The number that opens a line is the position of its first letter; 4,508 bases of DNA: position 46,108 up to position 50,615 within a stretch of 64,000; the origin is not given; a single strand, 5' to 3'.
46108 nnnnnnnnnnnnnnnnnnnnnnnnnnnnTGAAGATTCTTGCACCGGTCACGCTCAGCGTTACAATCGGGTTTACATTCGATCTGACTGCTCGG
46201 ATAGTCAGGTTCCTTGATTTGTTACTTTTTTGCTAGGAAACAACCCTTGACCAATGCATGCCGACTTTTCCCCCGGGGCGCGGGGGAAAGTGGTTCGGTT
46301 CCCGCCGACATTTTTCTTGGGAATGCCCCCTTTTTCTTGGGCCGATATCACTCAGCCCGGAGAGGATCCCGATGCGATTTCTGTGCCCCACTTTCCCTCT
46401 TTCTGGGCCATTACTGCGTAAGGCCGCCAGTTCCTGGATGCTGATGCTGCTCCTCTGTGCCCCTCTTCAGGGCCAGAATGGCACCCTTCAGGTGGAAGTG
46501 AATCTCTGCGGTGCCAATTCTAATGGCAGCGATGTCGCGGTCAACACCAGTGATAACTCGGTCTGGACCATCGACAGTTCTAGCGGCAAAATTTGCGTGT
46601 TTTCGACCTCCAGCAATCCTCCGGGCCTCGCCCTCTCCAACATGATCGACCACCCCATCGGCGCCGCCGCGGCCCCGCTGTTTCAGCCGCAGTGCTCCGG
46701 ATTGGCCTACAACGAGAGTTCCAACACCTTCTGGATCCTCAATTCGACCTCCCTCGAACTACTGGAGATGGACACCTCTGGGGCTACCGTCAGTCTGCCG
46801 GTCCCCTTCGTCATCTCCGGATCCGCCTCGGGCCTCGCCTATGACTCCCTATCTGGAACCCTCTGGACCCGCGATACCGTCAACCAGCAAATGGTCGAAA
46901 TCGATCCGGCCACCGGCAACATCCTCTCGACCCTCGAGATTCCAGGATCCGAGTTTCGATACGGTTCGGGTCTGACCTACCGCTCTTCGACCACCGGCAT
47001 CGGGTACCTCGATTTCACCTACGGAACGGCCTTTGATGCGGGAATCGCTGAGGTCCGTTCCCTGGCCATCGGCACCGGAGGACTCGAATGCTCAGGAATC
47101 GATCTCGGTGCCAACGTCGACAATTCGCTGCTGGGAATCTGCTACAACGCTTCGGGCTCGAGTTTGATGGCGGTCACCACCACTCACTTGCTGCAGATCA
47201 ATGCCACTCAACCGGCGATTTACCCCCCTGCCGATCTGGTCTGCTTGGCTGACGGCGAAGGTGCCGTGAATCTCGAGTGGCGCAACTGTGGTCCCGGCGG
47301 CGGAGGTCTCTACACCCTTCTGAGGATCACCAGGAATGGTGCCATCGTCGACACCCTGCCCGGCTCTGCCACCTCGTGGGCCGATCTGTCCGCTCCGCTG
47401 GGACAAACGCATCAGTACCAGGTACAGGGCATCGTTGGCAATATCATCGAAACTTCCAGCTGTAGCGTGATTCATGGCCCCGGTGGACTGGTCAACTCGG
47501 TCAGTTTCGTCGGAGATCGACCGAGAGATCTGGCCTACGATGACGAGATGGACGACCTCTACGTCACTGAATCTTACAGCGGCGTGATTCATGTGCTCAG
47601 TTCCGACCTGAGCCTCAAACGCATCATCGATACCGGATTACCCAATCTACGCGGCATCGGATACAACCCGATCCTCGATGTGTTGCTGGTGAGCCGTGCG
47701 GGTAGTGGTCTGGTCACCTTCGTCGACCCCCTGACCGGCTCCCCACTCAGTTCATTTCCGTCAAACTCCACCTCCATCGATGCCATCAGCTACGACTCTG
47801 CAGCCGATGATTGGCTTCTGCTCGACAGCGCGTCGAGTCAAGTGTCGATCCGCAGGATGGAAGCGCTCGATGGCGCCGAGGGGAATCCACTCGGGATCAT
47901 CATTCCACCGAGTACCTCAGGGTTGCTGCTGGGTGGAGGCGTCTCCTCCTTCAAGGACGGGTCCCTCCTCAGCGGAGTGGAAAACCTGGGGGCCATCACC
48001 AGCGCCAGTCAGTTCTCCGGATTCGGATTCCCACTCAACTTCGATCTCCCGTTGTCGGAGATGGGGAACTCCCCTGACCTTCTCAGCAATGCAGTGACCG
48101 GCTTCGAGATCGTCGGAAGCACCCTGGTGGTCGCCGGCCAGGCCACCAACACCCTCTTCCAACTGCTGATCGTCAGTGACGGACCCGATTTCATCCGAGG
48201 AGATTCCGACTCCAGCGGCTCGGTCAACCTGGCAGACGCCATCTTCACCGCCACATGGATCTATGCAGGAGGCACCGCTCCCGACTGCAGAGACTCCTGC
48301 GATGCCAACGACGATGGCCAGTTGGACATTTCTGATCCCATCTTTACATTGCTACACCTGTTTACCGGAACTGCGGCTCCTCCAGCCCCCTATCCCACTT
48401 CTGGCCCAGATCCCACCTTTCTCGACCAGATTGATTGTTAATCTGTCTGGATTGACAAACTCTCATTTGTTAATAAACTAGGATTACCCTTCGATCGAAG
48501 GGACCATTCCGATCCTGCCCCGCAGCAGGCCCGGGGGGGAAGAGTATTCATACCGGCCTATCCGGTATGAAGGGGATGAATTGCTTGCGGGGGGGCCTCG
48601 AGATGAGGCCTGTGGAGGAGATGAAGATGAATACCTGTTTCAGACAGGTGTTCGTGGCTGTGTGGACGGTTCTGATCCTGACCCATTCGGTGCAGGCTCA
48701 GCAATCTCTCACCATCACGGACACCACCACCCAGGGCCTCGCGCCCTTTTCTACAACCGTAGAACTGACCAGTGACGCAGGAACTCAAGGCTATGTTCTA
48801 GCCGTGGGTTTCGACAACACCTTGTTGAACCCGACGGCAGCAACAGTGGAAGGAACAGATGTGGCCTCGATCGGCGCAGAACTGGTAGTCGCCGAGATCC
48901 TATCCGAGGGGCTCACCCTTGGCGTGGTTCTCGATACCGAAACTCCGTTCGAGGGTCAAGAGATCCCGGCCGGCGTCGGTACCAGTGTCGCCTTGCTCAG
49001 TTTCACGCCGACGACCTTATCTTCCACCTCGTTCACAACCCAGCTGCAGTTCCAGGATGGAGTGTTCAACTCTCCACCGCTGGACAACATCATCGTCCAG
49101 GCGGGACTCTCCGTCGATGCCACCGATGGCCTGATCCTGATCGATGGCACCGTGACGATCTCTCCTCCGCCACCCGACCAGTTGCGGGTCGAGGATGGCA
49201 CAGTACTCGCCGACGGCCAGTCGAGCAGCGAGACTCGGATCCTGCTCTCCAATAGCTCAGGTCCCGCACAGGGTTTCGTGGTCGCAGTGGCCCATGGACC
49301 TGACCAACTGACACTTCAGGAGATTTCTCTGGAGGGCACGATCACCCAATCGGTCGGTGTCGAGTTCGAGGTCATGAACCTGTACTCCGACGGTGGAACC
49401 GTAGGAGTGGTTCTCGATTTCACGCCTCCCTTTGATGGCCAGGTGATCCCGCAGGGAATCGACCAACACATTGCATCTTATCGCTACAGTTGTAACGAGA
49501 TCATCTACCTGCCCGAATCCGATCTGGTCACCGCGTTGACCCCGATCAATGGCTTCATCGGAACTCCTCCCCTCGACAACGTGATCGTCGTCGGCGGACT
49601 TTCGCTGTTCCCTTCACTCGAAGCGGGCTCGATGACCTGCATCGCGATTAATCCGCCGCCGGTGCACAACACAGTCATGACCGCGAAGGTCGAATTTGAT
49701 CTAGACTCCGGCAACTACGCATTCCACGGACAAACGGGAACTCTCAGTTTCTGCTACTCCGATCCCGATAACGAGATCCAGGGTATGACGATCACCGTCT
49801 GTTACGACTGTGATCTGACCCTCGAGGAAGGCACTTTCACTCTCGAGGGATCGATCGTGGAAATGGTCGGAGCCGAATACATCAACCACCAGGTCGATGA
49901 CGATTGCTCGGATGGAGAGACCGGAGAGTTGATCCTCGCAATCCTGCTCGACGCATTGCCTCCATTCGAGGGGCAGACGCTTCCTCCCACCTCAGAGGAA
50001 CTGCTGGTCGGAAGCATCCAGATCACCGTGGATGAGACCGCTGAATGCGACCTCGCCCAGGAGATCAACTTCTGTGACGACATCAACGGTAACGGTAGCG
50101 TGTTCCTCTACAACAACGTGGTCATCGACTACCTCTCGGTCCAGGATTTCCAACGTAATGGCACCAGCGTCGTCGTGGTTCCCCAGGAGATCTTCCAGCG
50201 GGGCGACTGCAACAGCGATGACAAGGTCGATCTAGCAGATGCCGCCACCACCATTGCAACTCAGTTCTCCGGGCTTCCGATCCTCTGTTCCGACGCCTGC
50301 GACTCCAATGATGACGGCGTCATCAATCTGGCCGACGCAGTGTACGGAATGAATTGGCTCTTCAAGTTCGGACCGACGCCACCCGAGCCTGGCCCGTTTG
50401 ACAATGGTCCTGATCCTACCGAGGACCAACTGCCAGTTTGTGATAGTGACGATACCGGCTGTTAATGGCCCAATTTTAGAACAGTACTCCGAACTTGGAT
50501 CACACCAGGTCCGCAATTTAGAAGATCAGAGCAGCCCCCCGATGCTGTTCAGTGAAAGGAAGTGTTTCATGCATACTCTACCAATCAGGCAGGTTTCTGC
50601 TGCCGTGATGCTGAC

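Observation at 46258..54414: Tandem array of five secreted cohesin-like/dockerin-like proteins: candidate cellulosome-style self-assembling extracellular scaffold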

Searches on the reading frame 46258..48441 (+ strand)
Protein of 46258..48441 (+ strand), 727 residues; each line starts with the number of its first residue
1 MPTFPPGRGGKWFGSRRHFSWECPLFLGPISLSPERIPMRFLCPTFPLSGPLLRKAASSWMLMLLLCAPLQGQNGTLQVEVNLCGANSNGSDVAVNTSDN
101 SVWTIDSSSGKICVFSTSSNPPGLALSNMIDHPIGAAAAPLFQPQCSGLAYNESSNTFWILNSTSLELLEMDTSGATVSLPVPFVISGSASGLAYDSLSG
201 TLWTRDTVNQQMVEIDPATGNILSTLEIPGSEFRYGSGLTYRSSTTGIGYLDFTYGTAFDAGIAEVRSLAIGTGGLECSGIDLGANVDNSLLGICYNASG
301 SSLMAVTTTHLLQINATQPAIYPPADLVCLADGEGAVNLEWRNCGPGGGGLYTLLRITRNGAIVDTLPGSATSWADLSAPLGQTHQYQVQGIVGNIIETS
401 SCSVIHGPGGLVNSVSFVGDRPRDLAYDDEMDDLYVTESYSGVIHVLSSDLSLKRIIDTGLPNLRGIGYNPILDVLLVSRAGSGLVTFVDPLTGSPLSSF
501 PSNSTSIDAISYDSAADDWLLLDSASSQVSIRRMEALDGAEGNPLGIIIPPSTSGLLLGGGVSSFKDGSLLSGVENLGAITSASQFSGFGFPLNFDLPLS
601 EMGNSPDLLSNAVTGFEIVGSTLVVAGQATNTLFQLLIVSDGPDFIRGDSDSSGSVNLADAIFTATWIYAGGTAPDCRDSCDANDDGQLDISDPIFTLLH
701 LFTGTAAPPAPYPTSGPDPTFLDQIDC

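Call 3: search_protein_families(library=pfam, proteins=[window:46258-48441:+], max_evalue=1)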
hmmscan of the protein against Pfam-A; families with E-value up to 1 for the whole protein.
window:46258-48441:+ (727 aa): 4 families
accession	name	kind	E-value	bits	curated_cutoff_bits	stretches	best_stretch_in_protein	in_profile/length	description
PF01436.27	NHL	-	1.9e-06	28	20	2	421-442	3-23/28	NHL repeat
PF21959.2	DUF6923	-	0.0045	17.2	27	1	188-243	132-185/234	Repeat of unknown function (DUF6923)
PF06977.17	SdiA-regulated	-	0.0055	16.4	21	0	145-177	24-56/249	SdiA-regulated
PF03413.25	PepSY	-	0.19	12.5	24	0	212-225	44-59/60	Peptidase propeptide and YPEB domain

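Call 4: search_protein_families(library=ncbifam, proteins=[window:46258-48441:+], max_evalue=1)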
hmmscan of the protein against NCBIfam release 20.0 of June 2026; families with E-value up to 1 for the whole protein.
window:46258-48441:+ (727 aa): 1 family
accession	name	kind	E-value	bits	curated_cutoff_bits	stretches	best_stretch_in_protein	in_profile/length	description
TIGR03866.1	PQQ_ABC_repeats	subfamily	0.23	10.5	287.3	1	401-450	22-71/310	PQQ-dependent catabolism-associated beta-propeller protein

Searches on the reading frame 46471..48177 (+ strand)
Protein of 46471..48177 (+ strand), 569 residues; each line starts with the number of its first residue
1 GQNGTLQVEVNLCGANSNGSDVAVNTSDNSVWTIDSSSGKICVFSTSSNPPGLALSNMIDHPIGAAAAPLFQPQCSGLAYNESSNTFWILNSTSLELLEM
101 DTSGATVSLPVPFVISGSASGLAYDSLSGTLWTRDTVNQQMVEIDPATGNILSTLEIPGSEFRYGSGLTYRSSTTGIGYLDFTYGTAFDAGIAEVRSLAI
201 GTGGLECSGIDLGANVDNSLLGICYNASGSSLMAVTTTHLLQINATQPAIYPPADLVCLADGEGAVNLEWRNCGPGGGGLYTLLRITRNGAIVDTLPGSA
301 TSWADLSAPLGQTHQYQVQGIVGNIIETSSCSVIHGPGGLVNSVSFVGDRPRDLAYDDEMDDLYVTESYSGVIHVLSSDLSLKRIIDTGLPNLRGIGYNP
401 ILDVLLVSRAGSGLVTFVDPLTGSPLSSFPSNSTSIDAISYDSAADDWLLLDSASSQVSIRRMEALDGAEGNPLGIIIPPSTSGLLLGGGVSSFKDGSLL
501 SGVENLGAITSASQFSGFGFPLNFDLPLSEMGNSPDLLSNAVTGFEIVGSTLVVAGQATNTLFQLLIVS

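Call 43: search_solved_structures(query=A6, max_evalue=10, show_alignments=0)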
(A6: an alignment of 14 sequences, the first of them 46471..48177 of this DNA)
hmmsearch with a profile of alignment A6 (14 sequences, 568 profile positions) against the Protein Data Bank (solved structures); distinct sequences matched with E-value up to 10: 8.
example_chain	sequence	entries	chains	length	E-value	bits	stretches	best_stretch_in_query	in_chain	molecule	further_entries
3vgz_A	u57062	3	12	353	1.7e-05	26.7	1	78-156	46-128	Uncharacterized protein YncE | PQQ-dependent catabolism-associated beta-propeller protein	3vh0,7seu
1npe_A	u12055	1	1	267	0.015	17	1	349-399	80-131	nidogen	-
7t87_C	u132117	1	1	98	0.91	11.1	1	249-323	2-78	Centyrin S17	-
3g4e_A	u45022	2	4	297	0.92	11.1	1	76-162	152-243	Regucalcin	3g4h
4gnb_A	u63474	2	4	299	0.93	11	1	76-162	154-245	Regucalcin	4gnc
4gn7_A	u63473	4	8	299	1.3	10.5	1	76-162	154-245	Regucalcin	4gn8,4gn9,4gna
9i3v_A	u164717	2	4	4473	4.4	8.8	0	308-407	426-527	Low-density lipoprotein receptor-related protein 2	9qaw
8s9p_B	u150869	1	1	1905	7.4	8.1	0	343-384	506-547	Low-density lipoprotein receptor-related protein 4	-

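Call 44: search_protein_families(library=pfam, alignment_id=A6, max_evalue=0.1)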
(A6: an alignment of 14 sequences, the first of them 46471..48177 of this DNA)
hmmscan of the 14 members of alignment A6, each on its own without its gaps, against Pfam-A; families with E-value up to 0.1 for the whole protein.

A. member 1, window:46471-48177:+ (569 aa): 3 families
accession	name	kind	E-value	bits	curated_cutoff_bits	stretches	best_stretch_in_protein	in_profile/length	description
PF01436.27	NHL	-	1.9e-07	31.2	20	0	350-371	3-23/28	NHL repeat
PF06977.17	SdiA-regulated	-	0.0022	17.6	21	0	74-106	24-56/249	SdiA-regulated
PF21959.2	DUF6923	-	0.0027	18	27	1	117-172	132-185/234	Repeat of unknown function (DUF6923)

B. families by the number of members that match (of 14 scanned): 9 families
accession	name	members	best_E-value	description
PF01436.27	NHL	10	1.9e-07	NHL repeat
PF06977.17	SdiA-regulated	7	6.8e-05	SdiA-regulated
PF21959.2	DUF6923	4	0.0023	Repeat of unknown function (DUF6923)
PF08450.18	SGL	3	0.018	SMP-30/Gluconolactonase/LRE-like region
PF14339.12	DUF4394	2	0.00026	Domain of unknown function (DUF4394)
PF03413.25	PepSY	2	0.032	Peptidase propeptide and YPEB domain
PF20752.3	SP2_C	1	0.033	Structural protein 2 C-terminal domain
PF18347.7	DUF5606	1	0.078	Domain of unknown function (DUF5606)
PF10282.15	Lactonase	1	0.09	Lactonase, 7-bladed beta-propeller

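Call 65: find_homologous_proteins(query=A6, max_evalue=0.001)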
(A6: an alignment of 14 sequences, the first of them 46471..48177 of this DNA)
Query A6 (14 sequences) (569 aa, profile of the alignment): 26 proteins with E <= 0.001 among 8000 candidates.
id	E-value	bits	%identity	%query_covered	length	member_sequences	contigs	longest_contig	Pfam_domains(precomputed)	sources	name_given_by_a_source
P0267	8.1e-296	1000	74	100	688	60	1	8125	-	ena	-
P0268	1.6e-293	993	73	100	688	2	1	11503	-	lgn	-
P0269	2.4e-293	992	64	100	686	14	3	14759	-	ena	-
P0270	8.0e-291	984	100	100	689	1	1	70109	PF01436.28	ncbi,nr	ncbi:MAG: hypothetical protein OSB09_00735 [Planctomycetota bacterium]|nr:hypothetical protein [Plan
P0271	1.1e-290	983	63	100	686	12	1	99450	-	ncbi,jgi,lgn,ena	-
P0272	1.6e-290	983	82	100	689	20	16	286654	-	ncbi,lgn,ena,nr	ncbi:MAG: hypothetical protein OSB12_01530 [Planctomycetota bacterium]|nr:hypothetical protein [Plan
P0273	5.1e-289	978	63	100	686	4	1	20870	PF01436.28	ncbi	ncbi:MAG: hypothetical protein AAEJ47_04340 [Planctomycetota bacterium]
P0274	6.8e-284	961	54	100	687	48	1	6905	-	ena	-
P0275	6.8e-283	957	50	100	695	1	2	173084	-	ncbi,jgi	-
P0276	1.1e-282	957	67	100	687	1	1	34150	PF01436.28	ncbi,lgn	-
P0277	1.1e-280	950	52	100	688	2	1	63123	-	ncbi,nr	ncbi:MAG: hypothetical protein CBC13_08950 [Planctomycetia bacterium TMED53]|nr:MAG: hypothetical pr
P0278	1.0e-278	944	55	100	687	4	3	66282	-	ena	-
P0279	2.5e-277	939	54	100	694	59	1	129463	-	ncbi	-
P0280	2.7e-277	939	67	100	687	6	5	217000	-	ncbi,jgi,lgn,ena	-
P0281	5.5e-276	935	53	100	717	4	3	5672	-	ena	-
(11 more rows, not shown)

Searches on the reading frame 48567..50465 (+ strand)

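Call 3: search_protein_families(library=pfam, proteins=[window:48567-50465:+], max_evalue=1)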
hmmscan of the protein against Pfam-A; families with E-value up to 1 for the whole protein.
window:48567-50465:+ (632 aa): 0 families

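Call 4: search_protein_families(library=ncbifam, proteins=[window:48567-50465:+], max_evalue=1)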
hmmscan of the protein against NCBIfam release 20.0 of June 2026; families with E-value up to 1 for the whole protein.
window:48567-50465:+ (632 aa): 1 family
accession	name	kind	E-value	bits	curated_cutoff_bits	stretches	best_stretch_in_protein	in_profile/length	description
TIGR01362.1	KDO8P_synth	equivalog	0.2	10.8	314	0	498-538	145-181/258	3-deoxy-8-phosphooctulonate synthase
